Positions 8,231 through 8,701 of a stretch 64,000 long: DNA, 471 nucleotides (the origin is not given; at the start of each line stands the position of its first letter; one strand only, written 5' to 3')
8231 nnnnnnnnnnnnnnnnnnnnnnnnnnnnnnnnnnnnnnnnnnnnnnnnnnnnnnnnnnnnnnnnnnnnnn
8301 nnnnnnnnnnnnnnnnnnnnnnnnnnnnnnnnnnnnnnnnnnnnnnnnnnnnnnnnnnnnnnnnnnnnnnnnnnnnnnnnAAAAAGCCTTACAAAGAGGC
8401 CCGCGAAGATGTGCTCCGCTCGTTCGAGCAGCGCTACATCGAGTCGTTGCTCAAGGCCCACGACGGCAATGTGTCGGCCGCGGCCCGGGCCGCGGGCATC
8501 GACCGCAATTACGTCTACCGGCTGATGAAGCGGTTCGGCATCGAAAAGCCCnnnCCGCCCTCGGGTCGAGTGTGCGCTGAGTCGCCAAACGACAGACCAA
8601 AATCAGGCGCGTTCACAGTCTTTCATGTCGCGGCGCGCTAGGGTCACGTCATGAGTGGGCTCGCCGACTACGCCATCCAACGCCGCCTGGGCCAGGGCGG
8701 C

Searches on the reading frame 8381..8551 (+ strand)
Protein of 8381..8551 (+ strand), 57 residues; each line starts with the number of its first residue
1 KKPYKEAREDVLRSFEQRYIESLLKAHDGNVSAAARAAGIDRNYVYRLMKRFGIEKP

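Call 69: find_homologous_proteins(query=window:8381-8551:+, max_evalue=0.001)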
Query seq(57 aa): no candidate shares three 5-residue words with the query. No homologue found.
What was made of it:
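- Tried and rejected: It returned nothing for technical reasons (call 69).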
